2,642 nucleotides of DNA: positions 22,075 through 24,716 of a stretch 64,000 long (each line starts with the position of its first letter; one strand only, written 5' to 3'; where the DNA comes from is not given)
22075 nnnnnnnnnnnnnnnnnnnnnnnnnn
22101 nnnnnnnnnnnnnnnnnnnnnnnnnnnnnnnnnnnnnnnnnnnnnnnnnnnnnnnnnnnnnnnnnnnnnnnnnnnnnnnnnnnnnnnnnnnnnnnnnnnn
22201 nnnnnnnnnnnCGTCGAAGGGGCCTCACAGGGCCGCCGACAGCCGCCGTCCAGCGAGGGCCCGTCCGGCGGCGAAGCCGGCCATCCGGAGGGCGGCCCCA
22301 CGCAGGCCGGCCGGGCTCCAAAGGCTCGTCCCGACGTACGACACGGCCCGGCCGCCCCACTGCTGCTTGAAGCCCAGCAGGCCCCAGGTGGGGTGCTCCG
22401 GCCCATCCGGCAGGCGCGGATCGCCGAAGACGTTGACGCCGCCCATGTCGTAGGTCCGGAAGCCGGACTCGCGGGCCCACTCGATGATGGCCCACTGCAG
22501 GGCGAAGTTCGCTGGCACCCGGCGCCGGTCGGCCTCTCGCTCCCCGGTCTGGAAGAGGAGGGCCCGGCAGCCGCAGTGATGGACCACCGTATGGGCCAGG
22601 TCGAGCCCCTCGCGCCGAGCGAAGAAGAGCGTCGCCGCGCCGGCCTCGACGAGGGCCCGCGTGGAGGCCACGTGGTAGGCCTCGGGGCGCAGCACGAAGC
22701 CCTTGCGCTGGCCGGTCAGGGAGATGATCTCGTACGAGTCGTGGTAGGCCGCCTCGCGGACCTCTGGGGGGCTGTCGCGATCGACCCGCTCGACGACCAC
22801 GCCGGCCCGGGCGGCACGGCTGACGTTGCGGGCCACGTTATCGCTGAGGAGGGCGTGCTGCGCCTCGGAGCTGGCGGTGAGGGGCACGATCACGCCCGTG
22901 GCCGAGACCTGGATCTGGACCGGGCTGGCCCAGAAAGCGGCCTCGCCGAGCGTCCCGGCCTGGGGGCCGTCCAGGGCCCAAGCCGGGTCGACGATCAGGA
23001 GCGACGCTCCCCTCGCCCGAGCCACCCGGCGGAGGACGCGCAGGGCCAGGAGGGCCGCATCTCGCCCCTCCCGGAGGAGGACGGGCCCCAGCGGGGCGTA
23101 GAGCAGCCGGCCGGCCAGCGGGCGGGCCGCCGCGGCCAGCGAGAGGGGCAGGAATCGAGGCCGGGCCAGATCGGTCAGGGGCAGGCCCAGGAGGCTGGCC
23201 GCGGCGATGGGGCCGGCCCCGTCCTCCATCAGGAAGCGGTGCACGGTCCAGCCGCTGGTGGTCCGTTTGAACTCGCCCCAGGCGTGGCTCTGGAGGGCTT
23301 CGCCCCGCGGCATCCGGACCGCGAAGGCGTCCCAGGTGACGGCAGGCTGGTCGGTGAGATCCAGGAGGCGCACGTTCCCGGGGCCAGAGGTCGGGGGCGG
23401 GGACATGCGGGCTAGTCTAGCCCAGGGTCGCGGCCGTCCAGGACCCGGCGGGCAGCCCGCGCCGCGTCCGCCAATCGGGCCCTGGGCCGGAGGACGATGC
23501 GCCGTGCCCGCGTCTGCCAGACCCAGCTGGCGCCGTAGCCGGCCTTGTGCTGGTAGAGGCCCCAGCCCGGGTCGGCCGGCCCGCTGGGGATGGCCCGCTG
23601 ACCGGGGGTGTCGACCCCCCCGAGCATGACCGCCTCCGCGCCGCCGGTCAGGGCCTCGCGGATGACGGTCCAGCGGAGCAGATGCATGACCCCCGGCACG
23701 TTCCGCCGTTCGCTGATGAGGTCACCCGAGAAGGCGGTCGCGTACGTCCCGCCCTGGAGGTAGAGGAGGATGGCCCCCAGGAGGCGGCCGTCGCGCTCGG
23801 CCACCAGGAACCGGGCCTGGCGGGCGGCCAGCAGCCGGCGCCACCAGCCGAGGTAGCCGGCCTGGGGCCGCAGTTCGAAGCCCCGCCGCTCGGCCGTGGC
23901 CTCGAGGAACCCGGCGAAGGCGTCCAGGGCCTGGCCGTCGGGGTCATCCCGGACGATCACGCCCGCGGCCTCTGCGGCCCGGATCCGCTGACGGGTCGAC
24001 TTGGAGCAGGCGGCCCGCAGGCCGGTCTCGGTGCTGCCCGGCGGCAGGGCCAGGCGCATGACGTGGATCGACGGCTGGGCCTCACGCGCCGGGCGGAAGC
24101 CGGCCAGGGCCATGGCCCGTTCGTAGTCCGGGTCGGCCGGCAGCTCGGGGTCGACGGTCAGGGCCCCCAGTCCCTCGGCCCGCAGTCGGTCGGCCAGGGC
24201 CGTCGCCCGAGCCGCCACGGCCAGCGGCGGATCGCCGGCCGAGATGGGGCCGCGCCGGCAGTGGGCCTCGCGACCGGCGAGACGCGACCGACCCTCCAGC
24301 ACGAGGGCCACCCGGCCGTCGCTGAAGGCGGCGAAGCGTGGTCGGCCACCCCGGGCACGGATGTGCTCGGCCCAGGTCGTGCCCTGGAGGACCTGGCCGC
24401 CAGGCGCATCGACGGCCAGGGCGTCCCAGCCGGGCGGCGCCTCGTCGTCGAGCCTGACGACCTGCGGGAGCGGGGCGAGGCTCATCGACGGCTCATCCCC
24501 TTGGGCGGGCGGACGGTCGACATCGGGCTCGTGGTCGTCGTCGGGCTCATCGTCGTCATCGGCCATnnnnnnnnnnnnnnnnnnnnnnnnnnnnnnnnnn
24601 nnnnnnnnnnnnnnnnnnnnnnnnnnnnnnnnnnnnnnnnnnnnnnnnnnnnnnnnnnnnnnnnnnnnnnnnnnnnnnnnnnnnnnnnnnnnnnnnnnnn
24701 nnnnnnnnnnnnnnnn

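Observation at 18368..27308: Five tandem FemAB-family paralogs wedged between murJ and murE in one translationally coupled gene train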

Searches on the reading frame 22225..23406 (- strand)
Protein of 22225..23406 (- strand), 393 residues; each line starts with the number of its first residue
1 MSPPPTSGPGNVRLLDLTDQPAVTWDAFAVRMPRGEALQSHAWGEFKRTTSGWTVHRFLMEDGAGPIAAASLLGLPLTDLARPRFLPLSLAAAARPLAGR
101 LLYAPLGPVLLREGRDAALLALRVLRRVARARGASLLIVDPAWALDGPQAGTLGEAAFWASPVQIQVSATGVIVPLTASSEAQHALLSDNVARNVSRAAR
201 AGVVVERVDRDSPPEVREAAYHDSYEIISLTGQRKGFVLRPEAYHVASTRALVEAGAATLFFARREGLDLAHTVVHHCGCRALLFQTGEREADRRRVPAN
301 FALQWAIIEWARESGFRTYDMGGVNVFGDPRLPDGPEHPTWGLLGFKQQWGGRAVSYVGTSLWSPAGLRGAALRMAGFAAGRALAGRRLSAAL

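Call 14: search_protein_families(library=pfam, proteins=[window:22225-23406:-], max_evalue=0.01)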
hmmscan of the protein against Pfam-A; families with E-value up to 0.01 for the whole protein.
window:22225-23406:- (393 aa): 2 families
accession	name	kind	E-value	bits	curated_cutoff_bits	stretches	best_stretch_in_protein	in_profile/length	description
PF02388.22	FemAB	-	1.7e-16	60.5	24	2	24-145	5-108/406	FemAB family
PF13480.13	Acetyltransf_6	-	2.2e-10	41.3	22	1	190-323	6-136/143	Acetyltransferase (GNAT) domain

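Call 15: search_protein_families(library=ncbifam, proteins=[window:22225-23406:-], max_evalue=0.01)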
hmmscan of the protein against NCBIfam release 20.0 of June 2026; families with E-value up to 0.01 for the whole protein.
window:22225-23406:- (393 aa): 2 families
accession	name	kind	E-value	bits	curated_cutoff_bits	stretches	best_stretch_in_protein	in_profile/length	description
NF047883.1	UAcmpLyAlTFemX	equivalog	2.7e-13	50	500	1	176-325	154-296/337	UDP-N-acetylmuramoylpentapeptide-lysine N(6)-alanyltransferase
TIGR04158.1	rSAM_MIA_synth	equivalog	0.0096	14.7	400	0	261-316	90-144/368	3-methyl-2-indolic acid synthase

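Call 19: find_related_loci(query=window:22225-23406:-, collection=genome_contigs, flank=10000)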
Query window:22225-23406:- (393 aa) in genome_contigs; peptide patterns used: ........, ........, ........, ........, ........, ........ (x = any residue, [..] = any of these).
164 stretches matched a pattern; 1 encode a relative of the query (tblastn E <= 1e-3); 1 distinct loci.
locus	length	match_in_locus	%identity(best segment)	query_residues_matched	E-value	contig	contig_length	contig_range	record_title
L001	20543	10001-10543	30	172-370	1e-13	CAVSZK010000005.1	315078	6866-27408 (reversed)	MAG: uncultured Gammaproteobacteria bacterium isolate MFD04716.bin.1.412 genome assembly, contig: contig_15788, whole ge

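Call 27: search_solved_structures(query=window:22225-23406:-, max_evalue=0.01, show_alignments=2)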
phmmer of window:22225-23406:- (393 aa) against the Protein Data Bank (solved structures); distinct sequences matched with E-value up to 0.01: 6.
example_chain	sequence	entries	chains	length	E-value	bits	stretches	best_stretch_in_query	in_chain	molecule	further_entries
6snr_A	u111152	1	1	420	8.2e-11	44.5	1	265-354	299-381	Lipid II:glycine glycyltransferase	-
1xf8_A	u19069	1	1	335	7.5e-07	31.5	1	225-325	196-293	FemX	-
3gkr_A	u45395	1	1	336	9e-07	31.2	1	225-325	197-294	FemX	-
4ii9_A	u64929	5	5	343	9.7e-07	31.1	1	225-325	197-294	FemX | UDP-N-acetylmuramoylpentapeptide-lysine N(6)-alanyltransferase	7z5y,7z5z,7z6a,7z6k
1ne9_A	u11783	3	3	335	1.1e-06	31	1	225-325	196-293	FemX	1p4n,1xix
1xe4_A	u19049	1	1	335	3.4e-06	29.3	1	225-325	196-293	FemX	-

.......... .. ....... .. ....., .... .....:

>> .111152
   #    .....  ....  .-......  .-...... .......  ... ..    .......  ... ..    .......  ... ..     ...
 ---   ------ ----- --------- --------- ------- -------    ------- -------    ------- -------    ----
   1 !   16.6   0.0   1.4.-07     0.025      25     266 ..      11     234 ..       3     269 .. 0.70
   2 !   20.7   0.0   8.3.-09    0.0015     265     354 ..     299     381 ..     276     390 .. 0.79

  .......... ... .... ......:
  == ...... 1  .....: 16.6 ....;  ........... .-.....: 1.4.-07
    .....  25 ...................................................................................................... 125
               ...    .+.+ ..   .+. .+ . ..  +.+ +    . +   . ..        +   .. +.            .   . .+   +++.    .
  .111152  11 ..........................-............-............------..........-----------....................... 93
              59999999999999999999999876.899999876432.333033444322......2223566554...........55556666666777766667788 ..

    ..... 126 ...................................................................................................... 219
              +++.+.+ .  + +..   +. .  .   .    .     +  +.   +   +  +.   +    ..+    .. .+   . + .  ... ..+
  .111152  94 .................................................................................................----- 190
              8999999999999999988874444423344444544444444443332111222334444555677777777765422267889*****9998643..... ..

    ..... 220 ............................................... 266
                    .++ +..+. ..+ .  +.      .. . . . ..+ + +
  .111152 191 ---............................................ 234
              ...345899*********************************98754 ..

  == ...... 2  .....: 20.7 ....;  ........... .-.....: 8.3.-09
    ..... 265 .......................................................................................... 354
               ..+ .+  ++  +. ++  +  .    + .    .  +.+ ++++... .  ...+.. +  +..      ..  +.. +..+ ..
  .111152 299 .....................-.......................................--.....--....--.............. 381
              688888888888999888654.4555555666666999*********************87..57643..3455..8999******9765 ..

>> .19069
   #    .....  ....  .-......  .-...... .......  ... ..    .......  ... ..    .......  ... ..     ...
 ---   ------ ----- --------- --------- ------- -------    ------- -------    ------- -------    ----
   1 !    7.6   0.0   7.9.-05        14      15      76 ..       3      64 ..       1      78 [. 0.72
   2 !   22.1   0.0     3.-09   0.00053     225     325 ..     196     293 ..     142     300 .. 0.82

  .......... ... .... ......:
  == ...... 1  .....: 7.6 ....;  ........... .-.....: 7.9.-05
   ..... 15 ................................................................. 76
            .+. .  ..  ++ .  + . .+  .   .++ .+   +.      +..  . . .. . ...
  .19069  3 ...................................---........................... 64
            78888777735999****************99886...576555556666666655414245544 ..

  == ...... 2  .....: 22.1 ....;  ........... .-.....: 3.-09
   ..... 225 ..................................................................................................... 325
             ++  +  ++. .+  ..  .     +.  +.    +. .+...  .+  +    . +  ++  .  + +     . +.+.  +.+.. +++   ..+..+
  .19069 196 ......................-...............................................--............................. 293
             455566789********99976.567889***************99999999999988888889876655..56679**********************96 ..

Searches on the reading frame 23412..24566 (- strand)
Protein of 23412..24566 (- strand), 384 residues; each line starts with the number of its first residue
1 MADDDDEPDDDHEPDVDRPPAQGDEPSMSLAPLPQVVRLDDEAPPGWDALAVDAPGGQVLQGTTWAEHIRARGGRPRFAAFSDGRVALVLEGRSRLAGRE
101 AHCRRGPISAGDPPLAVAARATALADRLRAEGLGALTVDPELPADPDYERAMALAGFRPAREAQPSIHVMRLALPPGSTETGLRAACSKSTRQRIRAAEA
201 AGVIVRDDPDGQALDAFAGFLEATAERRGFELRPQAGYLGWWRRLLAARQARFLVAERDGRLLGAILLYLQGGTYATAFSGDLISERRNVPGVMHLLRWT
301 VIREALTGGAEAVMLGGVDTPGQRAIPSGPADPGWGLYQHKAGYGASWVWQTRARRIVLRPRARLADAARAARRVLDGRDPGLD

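Call 14: search_protein_families(library=pfam, proteins=[window:23412-24566:-], max_evalue=0.01)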
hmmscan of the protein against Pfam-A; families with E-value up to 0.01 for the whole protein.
window:23412-24566:- (384 aa): 2 families
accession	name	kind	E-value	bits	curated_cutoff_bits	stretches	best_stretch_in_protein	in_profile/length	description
PF13480.13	Acetyltransf_6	-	2e-09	38.2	22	1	188-319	4-138/143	Acetyltransferase (GNAT) domain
PF02388.22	FemAB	-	3.7e-08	33.1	24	1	180-236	163-218/406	FemAB family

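Call 15: search_protein_families(library=ncbifam, proteins=[window:23412-24566:-], max_evalue=0.01)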
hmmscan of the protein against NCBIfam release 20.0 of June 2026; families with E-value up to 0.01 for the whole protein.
window:23412-24566:- (384 aa): 1 family
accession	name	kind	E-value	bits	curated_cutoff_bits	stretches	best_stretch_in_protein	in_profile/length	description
NF047883.1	UAcmpLyAlTFemX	equivalog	0.00017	21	500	1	164-319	145-296/337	UDP-N-acetylmuramoylpentapeptide-lysine N(6)-alanyltransferase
